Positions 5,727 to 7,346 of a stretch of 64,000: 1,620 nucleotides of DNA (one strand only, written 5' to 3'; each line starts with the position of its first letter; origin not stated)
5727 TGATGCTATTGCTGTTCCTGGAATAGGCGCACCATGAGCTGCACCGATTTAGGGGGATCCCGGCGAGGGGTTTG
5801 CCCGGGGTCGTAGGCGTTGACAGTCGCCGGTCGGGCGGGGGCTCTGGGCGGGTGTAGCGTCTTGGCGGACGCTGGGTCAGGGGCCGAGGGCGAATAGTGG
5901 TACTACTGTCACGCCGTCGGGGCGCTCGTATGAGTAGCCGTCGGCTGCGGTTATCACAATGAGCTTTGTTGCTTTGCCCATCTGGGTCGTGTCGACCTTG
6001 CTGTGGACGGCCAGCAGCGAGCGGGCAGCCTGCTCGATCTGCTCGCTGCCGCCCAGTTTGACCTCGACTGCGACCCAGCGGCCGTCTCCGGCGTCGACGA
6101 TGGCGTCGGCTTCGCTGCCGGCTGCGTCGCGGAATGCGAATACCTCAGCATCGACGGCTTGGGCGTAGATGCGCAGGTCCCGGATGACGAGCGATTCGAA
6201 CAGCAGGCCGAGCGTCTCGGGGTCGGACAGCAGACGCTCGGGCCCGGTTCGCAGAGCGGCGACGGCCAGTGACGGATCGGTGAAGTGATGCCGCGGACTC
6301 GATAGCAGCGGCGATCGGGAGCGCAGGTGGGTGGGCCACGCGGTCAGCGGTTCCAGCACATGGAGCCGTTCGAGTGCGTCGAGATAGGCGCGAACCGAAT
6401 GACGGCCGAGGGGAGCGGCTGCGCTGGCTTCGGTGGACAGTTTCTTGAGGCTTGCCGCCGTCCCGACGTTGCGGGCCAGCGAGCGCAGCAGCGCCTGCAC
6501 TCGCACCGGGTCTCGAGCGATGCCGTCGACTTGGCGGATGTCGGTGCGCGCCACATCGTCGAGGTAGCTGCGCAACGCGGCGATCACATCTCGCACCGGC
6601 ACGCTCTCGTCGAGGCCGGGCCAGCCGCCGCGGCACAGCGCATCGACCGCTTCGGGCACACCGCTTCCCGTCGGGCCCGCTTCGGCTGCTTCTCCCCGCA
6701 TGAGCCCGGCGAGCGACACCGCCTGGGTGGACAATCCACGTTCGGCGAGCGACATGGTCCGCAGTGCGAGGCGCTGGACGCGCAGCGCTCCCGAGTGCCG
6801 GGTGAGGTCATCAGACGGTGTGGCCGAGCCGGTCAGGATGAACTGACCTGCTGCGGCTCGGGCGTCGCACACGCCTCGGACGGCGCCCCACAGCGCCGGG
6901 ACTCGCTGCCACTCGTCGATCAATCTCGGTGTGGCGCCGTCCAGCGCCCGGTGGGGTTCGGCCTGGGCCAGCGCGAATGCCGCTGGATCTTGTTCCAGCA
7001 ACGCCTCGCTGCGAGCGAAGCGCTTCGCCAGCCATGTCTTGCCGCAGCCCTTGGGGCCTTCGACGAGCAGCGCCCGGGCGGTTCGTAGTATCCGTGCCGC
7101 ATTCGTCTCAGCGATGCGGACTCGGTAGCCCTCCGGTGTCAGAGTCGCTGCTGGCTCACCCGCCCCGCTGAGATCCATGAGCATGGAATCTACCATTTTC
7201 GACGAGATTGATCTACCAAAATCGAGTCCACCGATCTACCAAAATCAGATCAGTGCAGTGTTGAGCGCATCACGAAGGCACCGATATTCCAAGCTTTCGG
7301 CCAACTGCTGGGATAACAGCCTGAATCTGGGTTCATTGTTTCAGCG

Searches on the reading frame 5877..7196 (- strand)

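Call 6: search_protein_families(library=ncbifam, proteins=[window:5877-7196:-], max_evalue=0.01)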
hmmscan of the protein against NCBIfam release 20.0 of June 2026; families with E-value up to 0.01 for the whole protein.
window:5877-7196:- (439 aa): 0 families

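Call 7: search_protein_families(library=pfam, proteins=[window:5877-7196:-], max_evalue=0.01)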
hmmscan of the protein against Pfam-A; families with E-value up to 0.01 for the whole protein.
window:5877-7196:- (439 aa): 5 families
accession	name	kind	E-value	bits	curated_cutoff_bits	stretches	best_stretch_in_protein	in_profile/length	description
PF13635.12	DUF4143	-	8.5e-31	107.3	28.1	1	218-381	2-159/160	Domain of unknown function (DUF4143)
PF13173.12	AAA_14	-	3.4e-10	40.5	27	1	41-152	3-127/129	AAA domain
PF13191.12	AAA_16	-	0.0012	19.8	32.6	0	40-138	24-114/167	AAA ATPase domain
PF13401.12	AAA_22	-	0.0014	19.4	27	1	39-64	4-29/130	AAA domain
PF07728.20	AAA_5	-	0.0072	16.8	22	0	43-62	2-21/139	AAA domain (dynein-related subfamily)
